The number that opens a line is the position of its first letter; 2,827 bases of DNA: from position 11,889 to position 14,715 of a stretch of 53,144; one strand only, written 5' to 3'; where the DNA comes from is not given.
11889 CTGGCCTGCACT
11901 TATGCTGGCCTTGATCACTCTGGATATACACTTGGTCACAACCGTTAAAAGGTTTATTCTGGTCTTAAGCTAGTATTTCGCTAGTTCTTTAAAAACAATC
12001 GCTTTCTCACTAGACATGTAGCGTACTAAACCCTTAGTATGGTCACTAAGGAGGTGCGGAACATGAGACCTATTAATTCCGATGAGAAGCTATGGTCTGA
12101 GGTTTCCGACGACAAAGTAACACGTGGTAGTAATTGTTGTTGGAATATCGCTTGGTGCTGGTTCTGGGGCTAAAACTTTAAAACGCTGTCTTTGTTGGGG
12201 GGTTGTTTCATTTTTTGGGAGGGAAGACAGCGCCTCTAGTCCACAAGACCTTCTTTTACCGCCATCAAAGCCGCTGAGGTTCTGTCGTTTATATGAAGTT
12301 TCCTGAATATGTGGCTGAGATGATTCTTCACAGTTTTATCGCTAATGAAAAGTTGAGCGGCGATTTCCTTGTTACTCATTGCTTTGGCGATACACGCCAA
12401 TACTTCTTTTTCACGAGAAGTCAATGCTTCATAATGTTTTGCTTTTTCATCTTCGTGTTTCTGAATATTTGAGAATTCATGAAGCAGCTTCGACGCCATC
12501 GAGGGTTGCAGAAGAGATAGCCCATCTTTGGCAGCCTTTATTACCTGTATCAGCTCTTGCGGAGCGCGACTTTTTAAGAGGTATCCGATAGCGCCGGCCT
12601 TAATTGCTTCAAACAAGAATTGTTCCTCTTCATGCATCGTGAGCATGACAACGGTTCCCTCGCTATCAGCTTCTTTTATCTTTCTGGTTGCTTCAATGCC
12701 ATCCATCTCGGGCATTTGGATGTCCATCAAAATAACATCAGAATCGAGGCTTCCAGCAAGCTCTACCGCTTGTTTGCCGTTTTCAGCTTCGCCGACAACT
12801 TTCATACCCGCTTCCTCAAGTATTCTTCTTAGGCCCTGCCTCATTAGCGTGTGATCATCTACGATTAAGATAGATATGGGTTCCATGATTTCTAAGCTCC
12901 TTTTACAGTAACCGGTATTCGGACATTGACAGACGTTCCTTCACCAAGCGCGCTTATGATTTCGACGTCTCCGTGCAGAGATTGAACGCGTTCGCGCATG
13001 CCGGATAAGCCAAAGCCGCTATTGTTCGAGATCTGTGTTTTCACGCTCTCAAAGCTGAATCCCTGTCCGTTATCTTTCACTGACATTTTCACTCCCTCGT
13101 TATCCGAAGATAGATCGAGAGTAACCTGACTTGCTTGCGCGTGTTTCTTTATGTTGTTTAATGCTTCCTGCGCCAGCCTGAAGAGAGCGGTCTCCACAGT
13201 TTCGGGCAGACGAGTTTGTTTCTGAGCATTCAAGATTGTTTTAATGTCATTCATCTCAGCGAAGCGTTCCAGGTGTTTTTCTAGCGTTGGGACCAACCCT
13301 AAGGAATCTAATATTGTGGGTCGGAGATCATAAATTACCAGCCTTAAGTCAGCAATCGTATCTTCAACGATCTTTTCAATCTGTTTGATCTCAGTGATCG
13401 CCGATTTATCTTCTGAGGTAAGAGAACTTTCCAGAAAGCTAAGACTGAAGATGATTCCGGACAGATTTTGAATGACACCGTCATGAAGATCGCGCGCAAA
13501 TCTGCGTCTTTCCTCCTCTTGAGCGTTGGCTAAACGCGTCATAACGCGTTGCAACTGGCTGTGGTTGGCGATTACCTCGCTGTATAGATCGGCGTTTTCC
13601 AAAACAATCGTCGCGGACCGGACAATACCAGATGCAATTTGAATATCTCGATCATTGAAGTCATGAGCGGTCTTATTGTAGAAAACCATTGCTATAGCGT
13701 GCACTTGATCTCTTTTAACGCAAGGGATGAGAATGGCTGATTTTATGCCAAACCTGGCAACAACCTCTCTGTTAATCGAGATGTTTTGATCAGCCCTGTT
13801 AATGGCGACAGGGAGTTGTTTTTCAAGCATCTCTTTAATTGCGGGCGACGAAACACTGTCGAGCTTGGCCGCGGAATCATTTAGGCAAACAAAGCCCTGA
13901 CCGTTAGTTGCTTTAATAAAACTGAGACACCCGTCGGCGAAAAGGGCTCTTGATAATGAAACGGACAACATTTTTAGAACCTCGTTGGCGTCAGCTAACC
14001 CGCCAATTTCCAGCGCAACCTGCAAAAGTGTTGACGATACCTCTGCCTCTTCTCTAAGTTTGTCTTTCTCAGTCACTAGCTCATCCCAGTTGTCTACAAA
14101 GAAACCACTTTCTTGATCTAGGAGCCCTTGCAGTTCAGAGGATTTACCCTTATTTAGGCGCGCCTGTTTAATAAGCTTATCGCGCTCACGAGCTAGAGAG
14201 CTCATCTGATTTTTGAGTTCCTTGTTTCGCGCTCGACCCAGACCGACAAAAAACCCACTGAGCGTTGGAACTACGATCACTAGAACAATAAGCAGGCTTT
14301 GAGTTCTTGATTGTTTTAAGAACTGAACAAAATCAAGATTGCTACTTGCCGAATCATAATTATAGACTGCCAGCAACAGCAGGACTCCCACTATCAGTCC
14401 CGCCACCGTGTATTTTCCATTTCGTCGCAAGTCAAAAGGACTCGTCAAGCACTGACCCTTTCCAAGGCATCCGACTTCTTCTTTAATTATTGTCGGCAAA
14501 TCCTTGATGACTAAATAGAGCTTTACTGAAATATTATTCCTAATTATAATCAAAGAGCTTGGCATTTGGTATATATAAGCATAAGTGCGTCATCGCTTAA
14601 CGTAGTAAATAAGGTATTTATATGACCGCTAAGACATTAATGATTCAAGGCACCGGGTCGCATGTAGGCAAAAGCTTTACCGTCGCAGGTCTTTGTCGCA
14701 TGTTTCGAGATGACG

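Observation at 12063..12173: Unannotated 36-codon ORF: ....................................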

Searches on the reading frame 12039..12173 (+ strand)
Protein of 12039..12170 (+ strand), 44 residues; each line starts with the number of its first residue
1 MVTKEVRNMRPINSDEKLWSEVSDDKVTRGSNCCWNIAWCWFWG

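Call 6: search_protein_families(library=ncbifam, proteins=[window:12063-12173:+], max_evalue=0.01)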
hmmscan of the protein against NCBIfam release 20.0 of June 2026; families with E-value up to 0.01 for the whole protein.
window:12063-12173:+ (36 aa): 0 families

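Call 7: search_protein_families(library=pfam, proteins=[window:12063-12173:+], max_evalue=0.01)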
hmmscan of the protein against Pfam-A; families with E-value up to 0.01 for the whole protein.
window:12063-12173:+ (36 aa): 0 families

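Call 11: find_homologous_proteins(query=window:12039-12170:+, max_evalue=10)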
Query seq(44 aa): no candidate shares three 5-residue words with the query. No homologue found.

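Call 34: search_protein_families(library=ncbifam, proteins=[window:12063-12170:+], max_evalue=10)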
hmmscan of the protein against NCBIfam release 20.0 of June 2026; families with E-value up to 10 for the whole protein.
seq(36 aa): 0 families

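Call 36: find_related_loci(query=A3, collection=metagenome_contigs, flank=5000)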
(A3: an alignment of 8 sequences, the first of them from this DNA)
Query A3 (36 aa) in metagenome_contigs; peptide patterns used: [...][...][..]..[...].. (x = any residue, [..] = any of these).
600 stretches matched a pattern (row limit reached: there are more); 4 encode a relative of the query (tblastn E <= 1e-3); 4 distinct loci.
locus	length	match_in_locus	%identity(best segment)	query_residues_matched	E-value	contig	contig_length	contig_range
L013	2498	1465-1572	100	1-36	5e-22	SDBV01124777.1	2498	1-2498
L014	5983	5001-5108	58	1-36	6e-14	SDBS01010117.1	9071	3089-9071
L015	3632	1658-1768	54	1-36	5e-12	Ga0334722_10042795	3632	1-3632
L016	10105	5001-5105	56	1-36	2e-11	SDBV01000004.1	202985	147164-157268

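Call 50: search_protein_representatives(protein=window:12063-12170:+)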
Query: 36 residues. Proteins with E-value up to 0.001 (for the whole library): 4; up to 1e-10: 0; up to 1e-30: 0. The best 4 are listed.
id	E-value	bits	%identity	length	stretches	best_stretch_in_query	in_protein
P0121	1.9e-10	55.8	-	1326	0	-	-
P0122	3.7e-07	45.6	53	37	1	1-36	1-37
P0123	5.3e-05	38.9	-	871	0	-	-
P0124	7.2e-05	38.5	60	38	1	1-36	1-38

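Call 59: list_cluster_members(proteins=[window:12063-12170:+, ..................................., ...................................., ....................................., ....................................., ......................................, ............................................, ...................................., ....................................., window:12039-12170:+])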
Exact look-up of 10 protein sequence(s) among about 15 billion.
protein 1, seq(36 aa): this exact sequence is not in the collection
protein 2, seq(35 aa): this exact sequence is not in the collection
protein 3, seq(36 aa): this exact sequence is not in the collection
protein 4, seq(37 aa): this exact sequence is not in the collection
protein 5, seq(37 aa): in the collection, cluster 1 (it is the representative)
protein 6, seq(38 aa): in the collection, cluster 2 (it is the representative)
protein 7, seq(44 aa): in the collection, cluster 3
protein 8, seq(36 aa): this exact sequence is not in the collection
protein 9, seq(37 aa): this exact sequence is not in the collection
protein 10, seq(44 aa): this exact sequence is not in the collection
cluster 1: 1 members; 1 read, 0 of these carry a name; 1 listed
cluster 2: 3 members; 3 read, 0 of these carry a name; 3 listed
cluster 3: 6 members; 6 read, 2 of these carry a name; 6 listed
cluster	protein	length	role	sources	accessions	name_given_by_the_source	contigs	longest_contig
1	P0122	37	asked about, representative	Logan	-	-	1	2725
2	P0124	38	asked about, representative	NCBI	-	-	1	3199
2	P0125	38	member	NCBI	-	-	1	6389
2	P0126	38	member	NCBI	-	-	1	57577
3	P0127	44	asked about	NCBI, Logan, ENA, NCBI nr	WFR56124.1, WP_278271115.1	hypothetical protein QA584_21270 [Anaerocolumna sp. AGMB13025] | hypothetical protein [Anaerocolumna sp. AGMB13025]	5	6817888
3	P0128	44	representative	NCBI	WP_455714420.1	hypothetical protein [Anaerosporobacter sp.]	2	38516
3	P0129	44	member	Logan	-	-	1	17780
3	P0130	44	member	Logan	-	-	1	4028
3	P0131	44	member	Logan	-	-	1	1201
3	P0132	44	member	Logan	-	-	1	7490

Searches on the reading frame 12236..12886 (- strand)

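Call 6: search_protein_families(library=ncbifam, proteins=[window:12236-12886:-], max_evalue=0.01)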
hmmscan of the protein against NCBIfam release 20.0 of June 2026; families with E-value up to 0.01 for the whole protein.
window:12236-12886:- (216 aa): 125 families (the best 25 are shown)
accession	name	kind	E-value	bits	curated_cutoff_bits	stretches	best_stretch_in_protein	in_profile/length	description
NF007935.0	PRK10651.1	equivalog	6.1e-52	175.9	250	1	2-212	5-213/216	two-component system response regulator NarL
NF007018.1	PRK09483.1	equivalog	4.3e-48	163.8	280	1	4-216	2-210/217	UvrY/SirA/GacA family response regulator transcription factor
NF052445.1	RespRegMctR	equivalog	2.2e-45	154.6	300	1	3-212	1-202/205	two-component system response regulator MctR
NF047785.1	respo_reg_MadR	equivalog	4.8e-45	153.5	300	1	4-215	1-209/209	MadR family response regulator transcription factor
NF007708.0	PRK10403.1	equivalog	8.6e-44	149.5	343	1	3-210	6-209/215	nitrate/nitrite response regulator protein NarP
NF011896.0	PRK15369.1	equivalog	6.5e-37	127.2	242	1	3-204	3-199/211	two component system response regulator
NF041367.1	CheY_Halo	equivalog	6.9e-30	103.8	200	1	6-116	1-110/114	chemotaxis protein CheY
NF007403.0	PRK09935.1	equivalog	6.6e-28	97.8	271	1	1-200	1-195/210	fimbria biosynthesis transcriptional regulator FimZ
NF007419.0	PRK09958.1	equivalog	1.1e-26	93.6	251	1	6-199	3-188/204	acid-sensing system DNA-binding response regulator EvgA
NF007685.0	PRK10360.1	equivalog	1.6e-26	93.3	258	1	4-202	2-185/196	response regulator transcription factor UhpA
NF001965.0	PRK00742.1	subfamily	1.6e-25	90.1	293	1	2-135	2-135/357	chemotaxis-specific protein-glutamate methyltransferase CheB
NF006900.1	PRK09390.1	equivalog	4.7e-25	88.3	255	1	5-210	6-198/203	response regulator FixJ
NF041830.1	RR_TF_ErdR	exception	7.4e-24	84.6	390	1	5-208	3-204/213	response regulator transcription factor ErdR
NF040749.1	tetrathio_RR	equivalog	2e-23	83.1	290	1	6-201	2-180/191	tetrathionate respiration response regulator TtrR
NF009206.0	PRK12555.1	subfamily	3.3e-22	78.9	342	1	4-109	1-108/340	chemotaxis-specific protein-glutamate methyltransferase CheB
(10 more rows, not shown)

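Call 7: search_protein_families(library=pfam, proteins=[window:12236-12886:-], max_evalue=0.01)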
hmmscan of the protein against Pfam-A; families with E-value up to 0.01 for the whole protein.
window:12236-12886:- (216 aa): 6 families
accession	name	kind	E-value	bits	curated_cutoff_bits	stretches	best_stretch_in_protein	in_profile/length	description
PF00072.30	Response_reg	-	1.7e-34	118.7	30.2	1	6-116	1-110/111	Response regulator receiver domain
PF00196.25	GerE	-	2.2e-21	75.7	23.5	1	154-209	2-57/57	Bacterial regulatory proteins, luxR family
PF08281.18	Sigma70_r4_2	-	7.4e-06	26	25.7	1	154-197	10-54/54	Sigma-70, region 4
PF04545.22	Sigma70_r4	-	0.00075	19.4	24.1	1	154-197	4-48/50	Sigma-70, region 4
PF21476.4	PF0610-like_N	-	0.0031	18.1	33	1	168-195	13-40/50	PF0610-like, N-terminal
PF04967.18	HTH_10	-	0.009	16.2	23.1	0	168-197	22-51/53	HTH DNA binding domain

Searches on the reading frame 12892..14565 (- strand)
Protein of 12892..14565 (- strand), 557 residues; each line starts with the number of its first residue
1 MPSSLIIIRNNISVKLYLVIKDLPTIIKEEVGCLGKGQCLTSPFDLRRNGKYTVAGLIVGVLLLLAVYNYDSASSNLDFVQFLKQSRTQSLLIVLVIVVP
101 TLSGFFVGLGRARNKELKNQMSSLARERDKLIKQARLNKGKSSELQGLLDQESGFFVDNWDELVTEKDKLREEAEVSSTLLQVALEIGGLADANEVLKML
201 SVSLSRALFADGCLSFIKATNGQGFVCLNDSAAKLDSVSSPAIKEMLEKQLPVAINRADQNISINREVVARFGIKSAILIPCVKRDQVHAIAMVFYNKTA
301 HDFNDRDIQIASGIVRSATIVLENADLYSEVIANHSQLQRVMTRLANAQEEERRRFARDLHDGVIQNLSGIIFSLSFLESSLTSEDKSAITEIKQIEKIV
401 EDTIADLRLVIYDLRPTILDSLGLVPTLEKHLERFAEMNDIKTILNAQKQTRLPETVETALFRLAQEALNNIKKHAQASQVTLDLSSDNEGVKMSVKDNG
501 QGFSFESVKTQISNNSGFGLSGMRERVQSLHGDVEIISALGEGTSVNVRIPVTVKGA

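Call 6: search_protein_families(library=ncbifam, proteins=[window:12892-14565:-], max_evalue=0.01)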
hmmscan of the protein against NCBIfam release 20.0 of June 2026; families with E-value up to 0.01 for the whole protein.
window:12892-14565:- (557 aa): 29 families (the best 25 are shown)
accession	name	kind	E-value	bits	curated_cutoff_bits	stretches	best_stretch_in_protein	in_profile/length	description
NF052443.1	SensHisKinMctS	equivalog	9.1e-52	175.9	700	1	335-555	233-451/457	two-component system sensor histidine kinase MctS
NF052531.1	Strep_LiaS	equivalog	7.5e-39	133.9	450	1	347-552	127-327/328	envelope stress sensor histidine kinase LiaS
NF008649.0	PRK11644.1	equivalog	2.6e-36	125.4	408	1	325-552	276-496/499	signal transduction histidine-protein kinase/phosphatase UhpB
NF007896.0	PRK10600.1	equivalog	3.3e-26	92.1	578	1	351-549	389-582/598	nitrate/nitrite two-component system sensor histidine kinase NarX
NF047786.1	his_kin_MadS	equivalog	7.4e-24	84.6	500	1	339-551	212-434/434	MadS family sensor histidine kinase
NF008184.0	PRK10935.1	equivalog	1.2e-23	83.7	553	1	350-552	361-559/565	nitrate/nitrite two-component system sensor histidine kinase NarQ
NF047322.1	HK_morpho_MacS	equivalog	2.6e-17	63.1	300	1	334-551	166-367/367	MacS family sensor histidine kinase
NF008298.1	PRK11086.1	subfamily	5.5e-08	31.7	520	1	442-553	409-526/529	DcuS/MalK family sensor histidine kinase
NF008025.0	PRK10755.1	equivalog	1.1e-06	27.6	314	1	328-508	119-302/362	two-component system sensor histidine kinase PmrB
NF007898.0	PRK10604.1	equivalog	8.7e-06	25.2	478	1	373-507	232-365/433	two-component system sensor histidine kinase RstB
TIGR02916.1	PEP_his_kin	equivalog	3.1e-05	22.7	300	1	416-551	540-679/679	XrtA/PEP-CTERM system histidine kinase PrsK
NF008468.0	PRK11360.1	equivalog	3.3e-05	22.4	646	1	454-554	504-610/616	two-component system sensor histidine kinase AtoS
NF041336.1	CheA_Halo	equivalog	5.7e-05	21.9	950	1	502-554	488-539/666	chemotaxis protein CheA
NF007688.0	PRK10364.1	equivalog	6.7e-05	21.8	479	1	454-555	349-454/460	two-component system sensor histidine kinase ZraS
NF010411.0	PRK13837.1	equivalog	8e-05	20.8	647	1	492-554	608-677/828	two-component system VirA-like sensor kinase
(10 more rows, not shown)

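Call 7: search_protein_families(library=pfam, proteins=[window:12892-14565:-], max_evalue=0.01)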
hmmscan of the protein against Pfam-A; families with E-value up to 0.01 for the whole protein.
window:12892-14565:- (557 aa): 5 families
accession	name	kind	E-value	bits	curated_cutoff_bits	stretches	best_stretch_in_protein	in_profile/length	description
PF07730.19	HisKA_3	-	1.3e-15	58.1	24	1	352-418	1-67/68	Histidine kinase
PF02518.31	HATPase_c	-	3.4e-14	53.6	26.4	1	457-553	2-110/111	Histidine kinase-, DNA gyrase B-, and HSP90-like ATPase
PF01590.32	GAF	-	1.1e-05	26.4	22.4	1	193-320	2-131/133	GAF domain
PF13581.12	HATPase_c_2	-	1.6e-05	25.4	27.4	1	449-525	20-107/127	Histidine kinase-like ATPase domain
PF13185.12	GAF_2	-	6.5e-05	23.6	28.6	1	234-323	52-136/136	GAF domain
